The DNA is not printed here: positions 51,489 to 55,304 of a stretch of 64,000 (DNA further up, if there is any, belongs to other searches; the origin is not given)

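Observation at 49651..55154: Exported peptidase-C25-like pair, the second fused to an intact LanC-like cyclase domain, with no dehydratase or precursor in sight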

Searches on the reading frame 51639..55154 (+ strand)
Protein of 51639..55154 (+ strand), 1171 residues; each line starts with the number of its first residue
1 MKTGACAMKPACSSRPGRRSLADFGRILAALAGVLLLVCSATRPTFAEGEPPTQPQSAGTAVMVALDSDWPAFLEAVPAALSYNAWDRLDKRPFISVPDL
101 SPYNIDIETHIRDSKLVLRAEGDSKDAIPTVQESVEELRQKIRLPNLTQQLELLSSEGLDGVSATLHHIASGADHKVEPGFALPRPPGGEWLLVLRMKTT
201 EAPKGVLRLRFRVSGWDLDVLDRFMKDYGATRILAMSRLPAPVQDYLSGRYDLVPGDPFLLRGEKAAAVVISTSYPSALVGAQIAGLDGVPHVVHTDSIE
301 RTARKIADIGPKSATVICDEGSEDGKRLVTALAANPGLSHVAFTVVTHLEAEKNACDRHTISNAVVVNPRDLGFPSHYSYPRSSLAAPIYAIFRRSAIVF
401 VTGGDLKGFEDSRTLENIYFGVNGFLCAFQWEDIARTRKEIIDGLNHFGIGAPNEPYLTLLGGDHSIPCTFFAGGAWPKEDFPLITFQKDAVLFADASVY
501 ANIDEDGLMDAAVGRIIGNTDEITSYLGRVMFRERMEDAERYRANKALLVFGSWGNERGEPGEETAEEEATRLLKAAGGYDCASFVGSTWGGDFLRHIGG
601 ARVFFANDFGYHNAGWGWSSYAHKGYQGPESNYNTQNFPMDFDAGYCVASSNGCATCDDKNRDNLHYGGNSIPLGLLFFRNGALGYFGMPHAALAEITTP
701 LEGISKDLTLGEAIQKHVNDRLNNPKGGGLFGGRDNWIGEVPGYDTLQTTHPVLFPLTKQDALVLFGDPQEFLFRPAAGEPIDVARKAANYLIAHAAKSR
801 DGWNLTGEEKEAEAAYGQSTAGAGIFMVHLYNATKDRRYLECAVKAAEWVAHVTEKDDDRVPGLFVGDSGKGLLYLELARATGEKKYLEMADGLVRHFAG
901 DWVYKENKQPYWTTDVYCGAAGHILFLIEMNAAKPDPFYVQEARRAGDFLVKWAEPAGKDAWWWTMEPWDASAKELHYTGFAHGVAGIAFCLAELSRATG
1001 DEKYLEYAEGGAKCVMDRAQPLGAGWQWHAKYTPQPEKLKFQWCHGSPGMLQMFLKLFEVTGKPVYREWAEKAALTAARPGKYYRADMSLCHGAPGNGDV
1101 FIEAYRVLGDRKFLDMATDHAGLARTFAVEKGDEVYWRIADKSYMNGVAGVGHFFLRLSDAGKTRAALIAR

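Call 5: search_protein_families(library=pfam, proteins=[window:51639-55154:+], max_evalue=1)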
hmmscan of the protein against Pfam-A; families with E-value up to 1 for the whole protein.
window:51639-55154:+ (1171 aa): 9 families
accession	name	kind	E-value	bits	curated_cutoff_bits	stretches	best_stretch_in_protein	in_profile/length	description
PF05147.19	LANC_like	-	7.6e-41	140.3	23.2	1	820-1163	11-342/350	Lanthionine synthetase C-like protein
PF07944.18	Beta-AFase-like_GH127_cat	-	1.8e-14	54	24.9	2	828-910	135-220/376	Beta-L-arabinofuranosidase, GH127 catalytic domain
PF07470.19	Glyco_hydro_88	-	2.7e-06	27.1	26.6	2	813-896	26-104/352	Glycosyl Hydrolase Family 88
PF03663.20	Glyco_hydro_76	-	0.0013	18.8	25.9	0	822-854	156-190/366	Glycosyl hydrolase family 76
PF06662.19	C5-epim_C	-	0.0024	17.9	23.3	0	1100-1126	37-63/188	D-glucuronyl C5-epimerase C-terminus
PF01364.23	Peptidase_C25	-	0.021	14.5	23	1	457-572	68-190/374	Peptidase family C25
PF13579.12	Glyco_trans_4_4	-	0.054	14.3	29.7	1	258-359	64-145/158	Glycosyl transferase 4-like domain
PF06917.19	Pectate_lyase_2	-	0.062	12.4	26.6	0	877-953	361-438/491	Periplasmic pectate lyase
PF01532.26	Glyco_hydro_47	-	0.063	12.7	22.9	0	981-1017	145-181/455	Glycosyl hydrolase family 47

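Call 6: search_protein_families(library=ncbifam, proteins=[window:51639-55154:+], max_evalue=1)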
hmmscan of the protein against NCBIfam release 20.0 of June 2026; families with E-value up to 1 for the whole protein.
window:51639-55154:+ (1171 aa): 4 families
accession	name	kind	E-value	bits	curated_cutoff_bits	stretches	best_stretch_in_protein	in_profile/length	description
NF038150.1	lanthi_synth_IV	equivalog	2.1e-51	175.2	650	1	789-1163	477-848/851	class IV lanthionine synthetase LanL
TIGR03897.1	lanti_2_LanM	subfamily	4e-42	144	304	1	820-1160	599-931/932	type 2 lanthipeptide synthetase LanM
NF038151.1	lanthi_synth_III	equivalog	4e-25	88.4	575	3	818-896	607-693/833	class III lanthionine synthetase LanKC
NF049879.1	AcerHdlse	equivalog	0.14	10.5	950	1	828-895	163-228/657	aceric acid hydrolase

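Call 10: find_homologous_proteins(query=window:51639-55151:+)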
Query window:51639-55151:+ (1171 aa): 2 proteins with E <= 0.001 among 8000 candidates.
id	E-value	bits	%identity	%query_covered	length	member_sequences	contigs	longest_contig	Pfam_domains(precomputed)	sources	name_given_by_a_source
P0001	0.0e+0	2742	100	99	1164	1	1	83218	PF07470.20,PF07944.19,PF05147.20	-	-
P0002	1.1e-255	869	51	65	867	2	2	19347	-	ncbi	ncbi:MAG: hypothetical protein ACYTHM_13175 [Planctomycetota bacterium]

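Call 11: search_protein_families(library=padloc, proteins=[window:51639-55154:+], max_evalue=0.01)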
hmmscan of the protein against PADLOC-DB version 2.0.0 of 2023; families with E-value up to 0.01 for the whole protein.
window:51639-55154:+ (1171 aa): 0 families

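Call 13: find_encoding_contigs(protein=P0002, flank=10000)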
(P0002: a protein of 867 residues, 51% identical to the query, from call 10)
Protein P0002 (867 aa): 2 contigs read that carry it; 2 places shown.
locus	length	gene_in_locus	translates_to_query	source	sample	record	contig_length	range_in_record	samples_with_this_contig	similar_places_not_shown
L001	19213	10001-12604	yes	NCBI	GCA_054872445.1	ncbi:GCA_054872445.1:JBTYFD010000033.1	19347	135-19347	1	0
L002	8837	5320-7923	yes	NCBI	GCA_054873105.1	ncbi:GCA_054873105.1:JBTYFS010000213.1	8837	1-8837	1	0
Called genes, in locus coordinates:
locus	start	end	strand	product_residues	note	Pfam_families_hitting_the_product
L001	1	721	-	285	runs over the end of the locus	PF04542:Sigma70_r2, PF08281:Sigma70_r4_2, PF04545:Sigma70_r4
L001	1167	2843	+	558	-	-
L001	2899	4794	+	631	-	PF00188:CAP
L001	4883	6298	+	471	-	PF25840:Ulvan_lyase_N (faint), PF05147:LANC_like, PF07944:Beta-AFase-like_GH127_cat (faint)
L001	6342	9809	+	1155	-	PF05147:LANC_like, PF07470:Glyco_hydro_88 (weak), PF07944:Beta-AFase-like_GH127_cat (faint)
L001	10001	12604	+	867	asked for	-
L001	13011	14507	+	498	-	PF01364:Peptidase_C25 (weak)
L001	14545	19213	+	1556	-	PF03130:HEAT_PBS (faint), PF02985:HEAT (faint), PF13646:HEAT_2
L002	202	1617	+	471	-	PF25840:Ulvan_lyase_N (faint), PF05147:LANC_like, PF07944:Beta-AFase-like_GH127_cat (faint)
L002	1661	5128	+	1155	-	PF05147:LANC_like, PF07470:Glyco_hydro_88 (weak), PF07944:Beta-AFase-like_GH127_cat (faint)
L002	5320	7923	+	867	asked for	-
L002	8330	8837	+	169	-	?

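Call 31: find_encoding_contigs(protein=P0001, flank=10000, max_places=3)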
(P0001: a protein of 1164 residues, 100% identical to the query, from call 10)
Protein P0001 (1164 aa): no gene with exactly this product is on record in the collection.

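Call 44: find_homologous_proteins(query=A4, max_evalue=0.001)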
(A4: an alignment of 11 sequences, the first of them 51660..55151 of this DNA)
Query A4 (11 sequences) (1164 aa, profile of the alignment): 5 proteins with E <= 0.001 among 8000 candidates.
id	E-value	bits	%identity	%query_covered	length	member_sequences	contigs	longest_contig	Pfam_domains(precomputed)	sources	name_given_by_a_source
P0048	0.0e+0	1185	59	97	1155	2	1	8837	PF07470.20,PF07944.19,PF05147.20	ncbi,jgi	ncbi:MAG: lanthionine synthetase LanC family protein [Planctomycetota bacterium]|jgi:rhamnogalacturo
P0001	0.0e+0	1177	100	100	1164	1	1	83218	PF07470.20,PF07944.19,PF05147.20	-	-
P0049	3.3e-274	930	54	95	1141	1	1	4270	PF07944.19,PF05147.20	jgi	jgi:rhamnogalacturonyl hydrolase YesR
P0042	5.0e-83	298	46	21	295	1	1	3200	-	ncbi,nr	ncbi:MAG: hypothetical protein MUE73_21075, partial [Planctomycetes bacterium]|nr:hypothetical prote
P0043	1.8e-77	280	57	12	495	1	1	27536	-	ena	-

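Call 66: predict_structure(alignment_id=A6)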
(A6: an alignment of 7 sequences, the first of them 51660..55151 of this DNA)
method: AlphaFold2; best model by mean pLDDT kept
length: 1164 residues; sequences in the alignment: 7
mean_pLDDT: 56.3   pTM: 0.43
mean pLDDT of the five models: 56.3, 54.3, 54.3, 54.1, 51.6
residues with pLDDT >= 90: 96; 70-90: 331; 50-70: 211; < 50: 526
segments of 3 or more residues with pLDDT < 50: 1-19, 21-53, 75-88, 91-93, 112-125, 352-537, 543-545, 580-589, 591-769, 802-808, 851-858, 899-909, 1027-1038, 1073-1085, 1132-1139
pLDDT, mean of each block of 10 residues (from residue 1): 30 40 45 30 28 50 65 48 45 59 76 42 56 77 87 88 89 88 86 73 78 58 58 66 63 60 80 63 78 84 87 81 87 87 59 31 24 26 26 28 30 22 29 38 31 26 25 27 27 26 24 27 30 43 53 64 61 58 43 41 28 29 26 25 23 25 23 23 24 31 36 31 32 34 29 26 36 80 83 80 46 82 91 93 78 46 82 91 83 58 41 76 88 88 83 75 56 74 91 93 90 77 54 47 88 94 85 41 53 87 88 74 59 45 82 75 49
secondary structure, 60 per line:
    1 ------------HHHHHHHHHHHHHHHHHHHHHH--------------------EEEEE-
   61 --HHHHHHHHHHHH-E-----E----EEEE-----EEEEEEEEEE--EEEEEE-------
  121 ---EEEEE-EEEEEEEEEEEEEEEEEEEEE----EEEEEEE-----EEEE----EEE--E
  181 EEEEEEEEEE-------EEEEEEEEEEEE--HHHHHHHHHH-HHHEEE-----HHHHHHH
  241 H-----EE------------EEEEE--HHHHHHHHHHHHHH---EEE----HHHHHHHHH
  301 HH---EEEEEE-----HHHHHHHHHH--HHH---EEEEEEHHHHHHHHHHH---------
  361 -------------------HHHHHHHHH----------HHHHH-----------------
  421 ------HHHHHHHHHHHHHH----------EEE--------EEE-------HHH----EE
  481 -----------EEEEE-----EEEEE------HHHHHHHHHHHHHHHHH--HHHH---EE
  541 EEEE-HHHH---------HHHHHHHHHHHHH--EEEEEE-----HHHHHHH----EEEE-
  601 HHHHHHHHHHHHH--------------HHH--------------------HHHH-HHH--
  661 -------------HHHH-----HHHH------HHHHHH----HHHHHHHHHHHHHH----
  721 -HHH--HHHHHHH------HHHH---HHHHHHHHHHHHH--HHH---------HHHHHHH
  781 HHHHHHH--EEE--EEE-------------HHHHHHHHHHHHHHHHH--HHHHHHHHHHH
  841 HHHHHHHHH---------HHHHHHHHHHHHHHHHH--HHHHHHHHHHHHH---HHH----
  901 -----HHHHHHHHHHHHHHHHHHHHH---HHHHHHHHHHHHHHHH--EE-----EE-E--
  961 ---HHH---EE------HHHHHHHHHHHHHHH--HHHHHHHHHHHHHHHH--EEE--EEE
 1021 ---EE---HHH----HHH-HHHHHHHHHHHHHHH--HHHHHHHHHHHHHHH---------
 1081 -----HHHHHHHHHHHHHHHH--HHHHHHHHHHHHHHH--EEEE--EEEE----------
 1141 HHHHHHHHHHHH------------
elements in order (helices of 4 or more, strands of 3 or more residues): H13-34 E55-59 H63-74 E87-90 E96-105 E108-113 E124-128 E130-150 E155-161 E167-170 E175-177 E180-190 E198-209 H212-221 E226-228 H234-241 E261-265 H268-281 E285-287 H292-302 E306-311 H317-326 E335-340 H341-351 H380-388 H399-403 H427-440 E451-453 E462-464 E492-496 E502-506 H513-529 H532-535 E539-544 H546-549 H559-571 E574-579 H585-591 E596-599 H601-613 H651-654 H674-677 H683-686 H693-698 H703-716 H727-733 H740-743 H747-759 H774-787 E790-792 E795-797 H811-827 H830-849 H859-875 H878-890 H906-926 H930-945 H978-992 H995-1010 E1013-1015 E1018-1020 H1040-1054 H1057-1071 H1086-1101 H1104-1118 E1121-1124 E1127-1130 H1141-1152

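Call 67: search_protein_families(library=pfam, proteins=[L001:1167-2840:+, L001:13011-14504:+], max_evalue=0.1)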
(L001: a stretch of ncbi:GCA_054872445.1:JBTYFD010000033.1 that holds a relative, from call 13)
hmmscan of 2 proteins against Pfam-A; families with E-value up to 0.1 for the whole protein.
L001:1167-2840:+ (558 aa): 0 families

L001:13011-14504:+ (498 aa): 1 family
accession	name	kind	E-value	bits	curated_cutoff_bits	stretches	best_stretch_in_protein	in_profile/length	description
PF01364.23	Peptidase_C25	-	5.7e-08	32.8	23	1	111-370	112-373/374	Peptidase family C25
